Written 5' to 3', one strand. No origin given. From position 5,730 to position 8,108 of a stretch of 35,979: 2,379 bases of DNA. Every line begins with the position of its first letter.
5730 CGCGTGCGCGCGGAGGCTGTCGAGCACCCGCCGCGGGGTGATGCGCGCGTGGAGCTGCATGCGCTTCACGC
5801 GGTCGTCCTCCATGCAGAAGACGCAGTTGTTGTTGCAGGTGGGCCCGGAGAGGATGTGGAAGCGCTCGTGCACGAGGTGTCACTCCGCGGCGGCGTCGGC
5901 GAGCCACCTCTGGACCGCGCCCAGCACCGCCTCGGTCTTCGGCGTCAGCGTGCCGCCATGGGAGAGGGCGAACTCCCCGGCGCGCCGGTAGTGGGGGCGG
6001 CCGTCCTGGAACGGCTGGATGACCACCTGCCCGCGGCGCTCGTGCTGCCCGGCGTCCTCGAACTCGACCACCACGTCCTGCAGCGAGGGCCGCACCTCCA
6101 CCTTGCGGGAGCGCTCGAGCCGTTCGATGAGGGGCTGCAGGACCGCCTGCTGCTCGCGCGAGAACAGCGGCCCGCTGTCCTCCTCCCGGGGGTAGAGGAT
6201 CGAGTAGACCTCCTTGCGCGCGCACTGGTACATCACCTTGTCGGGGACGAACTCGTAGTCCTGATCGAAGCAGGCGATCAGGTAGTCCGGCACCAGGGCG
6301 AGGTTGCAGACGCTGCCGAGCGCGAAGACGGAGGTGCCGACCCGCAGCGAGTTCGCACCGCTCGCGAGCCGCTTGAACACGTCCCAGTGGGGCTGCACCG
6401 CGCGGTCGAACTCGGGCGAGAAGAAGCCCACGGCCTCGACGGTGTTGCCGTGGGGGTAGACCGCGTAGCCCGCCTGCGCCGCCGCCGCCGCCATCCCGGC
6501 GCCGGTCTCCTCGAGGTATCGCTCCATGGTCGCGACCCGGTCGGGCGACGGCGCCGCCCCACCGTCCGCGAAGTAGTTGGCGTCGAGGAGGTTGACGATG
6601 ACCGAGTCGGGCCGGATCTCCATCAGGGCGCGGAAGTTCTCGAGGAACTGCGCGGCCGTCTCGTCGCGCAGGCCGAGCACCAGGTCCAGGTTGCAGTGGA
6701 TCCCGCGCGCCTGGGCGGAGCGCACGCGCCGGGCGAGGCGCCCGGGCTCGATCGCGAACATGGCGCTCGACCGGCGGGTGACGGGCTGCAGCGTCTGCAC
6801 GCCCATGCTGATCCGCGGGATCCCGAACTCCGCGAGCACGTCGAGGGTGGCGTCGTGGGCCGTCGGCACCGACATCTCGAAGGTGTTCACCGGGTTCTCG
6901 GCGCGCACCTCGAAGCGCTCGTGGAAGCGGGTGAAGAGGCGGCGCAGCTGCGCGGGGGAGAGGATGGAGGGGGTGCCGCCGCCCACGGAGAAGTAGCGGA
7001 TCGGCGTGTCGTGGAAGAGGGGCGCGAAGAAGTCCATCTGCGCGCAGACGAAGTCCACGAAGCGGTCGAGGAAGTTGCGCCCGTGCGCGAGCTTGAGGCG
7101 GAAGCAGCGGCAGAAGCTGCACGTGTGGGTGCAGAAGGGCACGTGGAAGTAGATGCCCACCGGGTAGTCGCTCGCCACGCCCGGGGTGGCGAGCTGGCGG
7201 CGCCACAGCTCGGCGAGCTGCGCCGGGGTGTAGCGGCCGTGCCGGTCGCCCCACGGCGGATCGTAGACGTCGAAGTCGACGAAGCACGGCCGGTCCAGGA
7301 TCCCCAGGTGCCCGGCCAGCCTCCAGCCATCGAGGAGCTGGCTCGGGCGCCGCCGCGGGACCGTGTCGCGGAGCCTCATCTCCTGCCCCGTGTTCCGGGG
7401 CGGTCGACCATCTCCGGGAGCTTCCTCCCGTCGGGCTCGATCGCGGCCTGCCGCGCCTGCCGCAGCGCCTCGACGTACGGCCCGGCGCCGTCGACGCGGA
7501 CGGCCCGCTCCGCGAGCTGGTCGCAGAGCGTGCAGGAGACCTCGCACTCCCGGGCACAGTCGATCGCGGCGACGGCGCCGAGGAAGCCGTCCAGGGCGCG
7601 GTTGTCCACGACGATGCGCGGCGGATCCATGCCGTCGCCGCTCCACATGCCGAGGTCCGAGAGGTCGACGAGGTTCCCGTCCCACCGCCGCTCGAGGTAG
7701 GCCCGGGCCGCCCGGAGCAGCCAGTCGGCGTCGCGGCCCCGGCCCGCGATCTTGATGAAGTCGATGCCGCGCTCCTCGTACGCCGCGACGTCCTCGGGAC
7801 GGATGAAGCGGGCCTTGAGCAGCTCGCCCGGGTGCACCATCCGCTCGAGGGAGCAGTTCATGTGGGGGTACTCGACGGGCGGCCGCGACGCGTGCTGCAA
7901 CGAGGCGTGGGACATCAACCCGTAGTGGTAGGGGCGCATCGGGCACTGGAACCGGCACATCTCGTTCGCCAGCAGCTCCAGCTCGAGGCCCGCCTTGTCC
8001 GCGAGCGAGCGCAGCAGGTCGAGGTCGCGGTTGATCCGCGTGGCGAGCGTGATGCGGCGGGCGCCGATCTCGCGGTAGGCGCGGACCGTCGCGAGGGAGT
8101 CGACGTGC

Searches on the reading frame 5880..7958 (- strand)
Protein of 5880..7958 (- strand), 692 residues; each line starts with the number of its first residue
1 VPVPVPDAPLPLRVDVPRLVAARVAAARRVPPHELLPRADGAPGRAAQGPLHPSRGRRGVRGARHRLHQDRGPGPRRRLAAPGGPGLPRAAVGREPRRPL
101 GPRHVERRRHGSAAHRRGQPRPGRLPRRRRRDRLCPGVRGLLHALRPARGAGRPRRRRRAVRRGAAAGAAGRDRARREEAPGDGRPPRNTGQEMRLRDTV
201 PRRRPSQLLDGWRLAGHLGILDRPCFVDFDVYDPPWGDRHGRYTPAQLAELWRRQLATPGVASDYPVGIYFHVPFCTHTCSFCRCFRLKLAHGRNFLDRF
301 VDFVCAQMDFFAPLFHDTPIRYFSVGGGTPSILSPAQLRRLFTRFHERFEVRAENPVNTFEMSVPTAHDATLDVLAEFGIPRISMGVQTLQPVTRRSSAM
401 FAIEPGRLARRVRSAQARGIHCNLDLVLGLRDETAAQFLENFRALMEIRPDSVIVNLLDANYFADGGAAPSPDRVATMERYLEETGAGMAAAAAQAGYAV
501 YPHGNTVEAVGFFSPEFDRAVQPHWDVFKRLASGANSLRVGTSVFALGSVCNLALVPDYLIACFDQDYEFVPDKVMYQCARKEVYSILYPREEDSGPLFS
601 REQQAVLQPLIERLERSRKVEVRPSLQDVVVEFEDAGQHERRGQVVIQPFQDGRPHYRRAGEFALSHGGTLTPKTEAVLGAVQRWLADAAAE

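Call 10: search_protein_families(library=pfam, proteins=[window:5880-7958:-], max_evalue=0.001)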
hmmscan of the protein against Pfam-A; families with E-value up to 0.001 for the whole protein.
window:5880-7958:- (692 aa): 1 family
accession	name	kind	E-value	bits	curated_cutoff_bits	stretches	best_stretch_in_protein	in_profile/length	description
PF04055.27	Radical_SAM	-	4.1e-11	43.8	29.5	1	271-442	2-163/166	Radical SAM superfamily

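Call 52: search_protein_families(library=ncbifam, proteins=[window:5880-7958:-], max_evalue=0.00001)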
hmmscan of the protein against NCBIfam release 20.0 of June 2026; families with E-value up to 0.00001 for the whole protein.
window:5880-7958:- (692 aa): 14 families
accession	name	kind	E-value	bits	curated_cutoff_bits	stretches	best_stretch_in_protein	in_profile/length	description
NF006067.1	PRK08208.1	equivalog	2.3e-30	105.9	380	1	266-453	35-222/427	STM4012 family radical SAM protein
TIGR00538.1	hemN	equivalog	1.5e-27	96.5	324.95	1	263-455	46-237/454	oxygen-independent coproporphyrinogen III oxidase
TIGR04107.1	rSAM_HutW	equivalog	3.4e-25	88.7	400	1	242-453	18-225/419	heme anaerobic degradation radical SAM methyltransferase ChuW/HutW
TIGR03994.1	rSAM_HemZ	equivalog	4.3e-23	82.1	321.4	1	267-458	85-276/401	coproporphyrinogen dehydrogenase HemZ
NF006064.0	PRK08207.2-2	equivalog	6.6e-18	65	504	1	267-458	145-338/465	coproporphyrinogen III oxidase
TIGR00539.1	hemN_rel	equivalog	3.3e-16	59.3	205.4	1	269-451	3-182/361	radical SAM family heme chaperone HemW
NF006061.0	PRK08207.1-4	equivalog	2.6e-13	49.6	702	1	265-458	172-368/501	coproporphyrinogen III oxidase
NF004567.0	PRK05904.1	equivalog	3.7e-10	39.5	355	1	269-391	9-125/353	coproporphyrinogen III oxidase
NF005133.0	PRK06582.1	equivalog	9.5e-10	38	597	1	267-392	12-134/390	coproporphyrinogen III oxidase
NF006060.0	PRK08207.1-3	equivalog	1e-09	37.7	653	1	266-456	149-342/477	coproporphyrinogen III oxidase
NF006066.0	PRK08207.2-5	equivalog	5.3e-09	35.2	1117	1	267-459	191-385/518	coproporphyrinogen III oxidase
NF006062.0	PRK08207.1-5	equivalog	5.1e-08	32.2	1007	1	267-456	149-341/476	coproporphyrinogen III oxidase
NF006059.0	PRK08207.1-1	equivalog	1.4e-07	30.7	1012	1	267-458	172-366/496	coproporphyrinogen III oxidase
NF006385.0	PRK08629.1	equivalog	4.2e-07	29.1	355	1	263-453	49-231/439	coproporphyrinogen III oxidase family protein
